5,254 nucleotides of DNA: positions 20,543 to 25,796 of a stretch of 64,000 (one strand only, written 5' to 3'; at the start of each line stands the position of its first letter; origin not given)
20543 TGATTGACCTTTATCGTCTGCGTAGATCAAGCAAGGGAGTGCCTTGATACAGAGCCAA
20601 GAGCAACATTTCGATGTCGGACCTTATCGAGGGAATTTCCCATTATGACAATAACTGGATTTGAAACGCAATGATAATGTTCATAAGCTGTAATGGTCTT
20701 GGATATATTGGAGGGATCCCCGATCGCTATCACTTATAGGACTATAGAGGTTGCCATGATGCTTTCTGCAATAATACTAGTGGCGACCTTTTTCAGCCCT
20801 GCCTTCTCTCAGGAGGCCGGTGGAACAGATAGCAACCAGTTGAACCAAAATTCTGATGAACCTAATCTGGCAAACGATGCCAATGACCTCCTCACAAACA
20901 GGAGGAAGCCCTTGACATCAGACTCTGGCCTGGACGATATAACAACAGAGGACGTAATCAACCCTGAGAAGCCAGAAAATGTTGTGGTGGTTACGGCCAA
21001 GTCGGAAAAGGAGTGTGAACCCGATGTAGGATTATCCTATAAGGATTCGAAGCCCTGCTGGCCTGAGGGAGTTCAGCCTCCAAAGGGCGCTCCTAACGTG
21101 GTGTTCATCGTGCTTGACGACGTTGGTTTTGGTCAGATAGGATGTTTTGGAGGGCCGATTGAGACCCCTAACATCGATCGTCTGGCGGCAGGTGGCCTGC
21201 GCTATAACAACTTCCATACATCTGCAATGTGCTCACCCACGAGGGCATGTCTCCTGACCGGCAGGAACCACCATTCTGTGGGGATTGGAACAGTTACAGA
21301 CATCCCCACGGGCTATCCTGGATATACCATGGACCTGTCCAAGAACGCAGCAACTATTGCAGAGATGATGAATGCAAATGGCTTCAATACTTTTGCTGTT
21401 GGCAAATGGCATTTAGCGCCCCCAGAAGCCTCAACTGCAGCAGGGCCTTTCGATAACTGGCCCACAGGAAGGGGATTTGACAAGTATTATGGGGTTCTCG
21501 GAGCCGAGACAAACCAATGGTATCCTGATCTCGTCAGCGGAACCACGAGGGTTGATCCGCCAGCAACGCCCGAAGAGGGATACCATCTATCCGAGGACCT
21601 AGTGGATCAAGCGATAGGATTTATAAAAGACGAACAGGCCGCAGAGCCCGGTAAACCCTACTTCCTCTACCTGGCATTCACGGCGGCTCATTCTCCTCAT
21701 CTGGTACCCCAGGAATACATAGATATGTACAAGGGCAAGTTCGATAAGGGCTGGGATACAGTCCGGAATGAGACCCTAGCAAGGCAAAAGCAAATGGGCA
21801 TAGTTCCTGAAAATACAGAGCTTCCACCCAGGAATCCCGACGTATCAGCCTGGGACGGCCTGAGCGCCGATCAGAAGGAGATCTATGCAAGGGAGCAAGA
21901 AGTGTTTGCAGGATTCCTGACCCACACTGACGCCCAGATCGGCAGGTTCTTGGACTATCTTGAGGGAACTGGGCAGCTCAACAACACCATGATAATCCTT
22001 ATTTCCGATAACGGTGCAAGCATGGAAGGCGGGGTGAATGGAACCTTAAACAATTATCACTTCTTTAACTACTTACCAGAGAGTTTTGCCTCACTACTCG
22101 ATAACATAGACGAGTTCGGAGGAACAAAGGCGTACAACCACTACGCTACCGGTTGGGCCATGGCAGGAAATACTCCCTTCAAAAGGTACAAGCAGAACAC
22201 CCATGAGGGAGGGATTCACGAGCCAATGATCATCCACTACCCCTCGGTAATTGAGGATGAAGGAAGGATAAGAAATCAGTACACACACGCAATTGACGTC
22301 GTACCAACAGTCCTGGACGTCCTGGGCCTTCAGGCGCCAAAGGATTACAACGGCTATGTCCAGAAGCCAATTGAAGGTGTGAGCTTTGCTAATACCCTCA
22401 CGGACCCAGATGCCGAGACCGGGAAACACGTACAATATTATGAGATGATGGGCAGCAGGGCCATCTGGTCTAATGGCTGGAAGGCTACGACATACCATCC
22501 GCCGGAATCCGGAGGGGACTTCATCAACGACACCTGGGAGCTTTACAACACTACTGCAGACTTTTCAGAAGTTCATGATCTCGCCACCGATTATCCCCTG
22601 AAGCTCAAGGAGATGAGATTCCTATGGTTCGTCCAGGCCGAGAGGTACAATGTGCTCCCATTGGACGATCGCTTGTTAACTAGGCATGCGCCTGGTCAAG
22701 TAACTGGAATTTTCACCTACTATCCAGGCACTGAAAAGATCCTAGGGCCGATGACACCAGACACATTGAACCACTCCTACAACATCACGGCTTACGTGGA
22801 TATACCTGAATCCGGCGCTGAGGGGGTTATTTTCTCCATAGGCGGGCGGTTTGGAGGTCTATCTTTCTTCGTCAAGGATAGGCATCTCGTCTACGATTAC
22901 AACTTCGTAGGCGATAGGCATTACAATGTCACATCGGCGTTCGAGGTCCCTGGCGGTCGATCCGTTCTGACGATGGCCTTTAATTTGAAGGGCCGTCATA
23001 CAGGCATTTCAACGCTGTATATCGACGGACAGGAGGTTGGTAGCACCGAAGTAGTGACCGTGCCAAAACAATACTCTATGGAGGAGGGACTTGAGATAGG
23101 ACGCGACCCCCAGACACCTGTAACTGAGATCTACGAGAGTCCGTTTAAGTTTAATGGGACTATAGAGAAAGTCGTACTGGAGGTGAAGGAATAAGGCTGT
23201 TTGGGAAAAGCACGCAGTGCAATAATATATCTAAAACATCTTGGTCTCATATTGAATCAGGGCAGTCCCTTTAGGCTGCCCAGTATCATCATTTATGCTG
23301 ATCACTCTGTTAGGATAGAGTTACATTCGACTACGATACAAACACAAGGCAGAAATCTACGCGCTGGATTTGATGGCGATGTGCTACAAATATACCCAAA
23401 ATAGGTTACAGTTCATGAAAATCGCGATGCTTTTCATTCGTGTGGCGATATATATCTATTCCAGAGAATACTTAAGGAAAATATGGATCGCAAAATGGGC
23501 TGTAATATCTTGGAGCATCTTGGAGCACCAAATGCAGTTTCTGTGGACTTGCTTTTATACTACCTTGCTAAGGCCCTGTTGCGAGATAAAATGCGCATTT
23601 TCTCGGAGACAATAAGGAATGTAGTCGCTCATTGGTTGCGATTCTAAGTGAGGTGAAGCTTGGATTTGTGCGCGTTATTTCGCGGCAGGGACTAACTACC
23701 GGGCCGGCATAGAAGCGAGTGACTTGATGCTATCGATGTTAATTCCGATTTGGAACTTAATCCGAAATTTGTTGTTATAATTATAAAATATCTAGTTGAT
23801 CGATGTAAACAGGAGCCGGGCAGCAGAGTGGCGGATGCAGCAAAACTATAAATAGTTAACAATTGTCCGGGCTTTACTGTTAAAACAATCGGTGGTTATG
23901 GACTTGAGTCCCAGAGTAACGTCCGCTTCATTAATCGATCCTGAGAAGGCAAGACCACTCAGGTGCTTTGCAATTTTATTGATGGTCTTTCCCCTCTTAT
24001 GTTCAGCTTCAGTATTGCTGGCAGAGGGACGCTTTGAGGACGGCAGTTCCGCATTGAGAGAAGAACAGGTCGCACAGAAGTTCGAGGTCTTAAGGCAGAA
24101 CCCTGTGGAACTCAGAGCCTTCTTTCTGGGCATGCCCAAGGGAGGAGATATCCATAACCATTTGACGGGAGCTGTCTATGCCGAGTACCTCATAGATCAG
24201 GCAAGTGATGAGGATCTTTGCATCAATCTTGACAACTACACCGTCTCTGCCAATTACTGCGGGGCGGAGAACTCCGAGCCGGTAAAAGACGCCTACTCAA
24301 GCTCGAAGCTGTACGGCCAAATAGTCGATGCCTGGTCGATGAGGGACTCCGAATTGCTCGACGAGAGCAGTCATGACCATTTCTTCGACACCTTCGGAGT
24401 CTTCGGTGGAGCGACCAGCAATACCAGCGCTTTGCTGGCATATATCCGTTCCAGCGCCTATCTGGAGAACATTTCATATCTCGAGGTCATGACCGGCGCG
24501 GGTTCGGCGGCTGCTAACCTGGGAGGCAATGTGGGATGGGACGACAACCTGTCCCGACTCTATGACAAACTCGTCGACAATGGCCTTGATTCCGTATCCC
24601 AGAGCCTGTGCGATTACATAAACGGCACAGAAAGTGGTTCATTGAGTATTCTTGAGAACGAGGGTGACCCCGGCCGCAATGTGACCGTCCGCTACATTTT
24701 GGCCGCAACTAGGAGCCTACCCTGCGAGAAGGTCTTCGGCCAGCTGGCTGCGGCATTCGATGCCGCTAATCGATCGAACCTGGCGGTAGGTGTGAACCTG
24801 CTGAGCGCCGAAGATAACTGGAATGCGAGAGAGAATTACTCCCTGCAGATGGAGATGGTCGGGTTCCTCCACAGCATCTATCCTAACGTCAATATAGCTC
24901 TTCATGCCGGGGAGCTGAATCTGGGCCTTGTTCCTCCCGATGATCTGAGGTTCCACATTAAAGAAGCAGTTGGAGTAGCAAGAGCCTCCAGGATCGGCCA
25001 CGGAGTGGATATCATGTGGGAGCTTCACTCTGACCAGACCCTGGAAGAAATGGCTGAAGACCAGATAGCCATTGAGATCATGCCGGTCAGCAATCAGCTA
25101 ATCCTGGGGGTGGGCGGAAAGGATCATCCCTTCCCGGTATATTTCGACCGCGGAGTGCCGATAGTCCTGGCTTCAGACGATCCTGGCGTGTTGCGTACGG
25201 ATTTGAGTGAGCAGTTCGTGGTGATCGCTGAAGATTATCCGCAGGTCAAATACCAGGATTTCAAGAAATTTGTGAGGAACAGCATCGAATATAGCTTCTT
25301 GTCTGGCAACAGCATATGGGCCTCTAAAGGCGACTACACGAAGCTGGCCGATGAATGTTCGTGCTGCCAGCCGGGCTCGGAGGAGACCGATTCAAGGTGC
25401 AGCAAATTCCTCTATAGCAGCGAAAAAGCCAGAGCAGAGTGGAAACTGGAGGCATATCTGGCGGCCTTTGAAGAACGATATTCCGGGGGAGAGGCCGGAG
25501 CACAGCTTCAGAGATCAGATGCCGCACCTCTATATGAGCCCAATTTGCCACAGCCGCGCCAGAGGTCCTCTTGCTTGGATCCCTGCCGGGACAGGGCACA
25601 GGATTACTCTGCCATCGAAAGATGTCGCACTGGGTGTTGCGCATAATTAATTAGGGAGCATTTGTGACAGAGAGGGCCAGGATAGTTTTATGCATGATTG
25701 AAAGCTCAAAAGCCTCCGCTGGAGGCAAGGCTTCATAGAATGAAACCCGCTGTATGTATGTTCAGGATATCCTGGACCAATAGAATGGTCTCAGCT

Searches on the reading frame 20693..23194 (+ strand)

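Call 49: search_protein_families(library=ncbifam, proteins=[window:20693-23194:+], max_evalue=1e-10)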
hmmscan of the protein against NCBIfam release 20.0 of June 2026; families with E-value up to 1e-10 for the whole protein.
window:20693-23194:+ (833 aa): 4 families
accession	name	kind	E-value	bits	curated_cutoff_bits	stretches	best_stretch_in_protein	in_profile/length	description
NF010322.0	PRK13759.1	equivalog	2e-36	125.5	481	2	293-444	175-309/486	arylsulfatase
NF045661.1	HdlasePehA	equivalog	1.8e-30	106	900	1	289-443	173-322/506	phosphoric/sulfuric ester hydrolase PehA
TIGR03417.1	chol_sulfatase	equivalog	6.8e-24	84.6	433.45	1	134-444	3-294/500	choline-sulfatase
NF052527.1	Mn_arylsulf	exception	3.9e-18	65.6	850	0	290-443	170-305/479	manganese-dependent arylsulfatase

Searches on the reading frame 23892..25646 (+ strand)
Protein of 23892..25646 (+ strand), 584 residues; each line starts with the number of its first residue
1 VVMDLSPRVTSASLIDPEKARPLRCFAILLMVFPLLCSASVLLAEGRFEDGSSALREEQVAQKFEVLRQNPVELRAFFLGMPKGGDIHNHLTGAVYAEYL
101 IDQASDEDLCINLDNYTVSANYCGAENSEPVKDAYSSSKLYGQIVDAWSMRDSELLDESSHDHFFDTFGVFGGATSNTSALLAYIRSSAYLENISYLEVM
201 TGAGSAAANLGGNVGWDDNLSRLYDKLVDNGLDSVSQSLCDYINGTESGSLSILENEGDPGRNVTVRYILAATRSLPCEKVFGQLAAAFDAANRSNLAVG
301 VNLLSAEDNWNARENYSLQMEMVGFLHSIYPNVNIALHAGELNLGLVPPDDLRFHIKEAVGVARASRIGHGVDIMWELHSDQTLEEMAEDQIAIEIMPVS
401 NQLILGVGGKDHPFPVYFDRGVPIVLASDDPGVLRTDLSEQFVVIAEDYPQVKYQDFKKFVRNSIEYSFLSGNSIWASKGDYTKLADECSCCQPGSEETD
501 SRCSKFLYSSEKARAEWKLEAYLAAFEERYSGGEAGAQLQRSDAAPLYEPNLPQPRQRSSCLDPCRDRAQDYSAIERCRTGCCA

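Call 49: search_protein_families(library=ncbifam, proteins=[window:23892-25646:+], max_evalue=1e-10)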
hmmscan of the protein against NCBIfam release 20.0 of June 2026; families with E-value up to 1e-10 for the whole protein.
window:23892-25646:+ (584 aa): 8 families
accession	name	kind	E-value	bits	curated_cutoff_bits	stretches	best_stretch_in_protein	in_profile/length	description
TIGR01430.1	aden_deam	equivalog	1.1e-23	83.8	216.55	1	263-472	123-313/323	adenosine deaminase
NF006848.0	PRK09358.1-3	equivalog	9.2e-20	71.2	426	1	262-470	122-311/325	adenosine deaminase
TIGR01431.1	adm_rel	subfamily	3.3e-15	55.9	315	1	266-475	257-460/479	adenosine deaminase-related growth factor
NF006847.0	PRK09358.1-2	equivalog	1.7e-14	53.4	412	1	254-471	134-341/364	adenosine deaminase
NF006854.0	PRK09358.3-1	equivalog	4.3e-14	52.3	530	1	356-473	211-325/344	adenosine deaminase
NF006849.0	PRK09358.1-5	equivalog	4.8e-13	48.9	494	1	355-469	213-324/350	adenosine deaminase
NF006846.0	PRK09358.1-1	equivalog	1.3e-12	47.5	459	1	333-473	192-321/333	adenosine deaminase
NF006850.0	PRK09358.1-6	equivalog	2.3e-12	46.4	419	1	328-472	184-317/334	adenosine deaminase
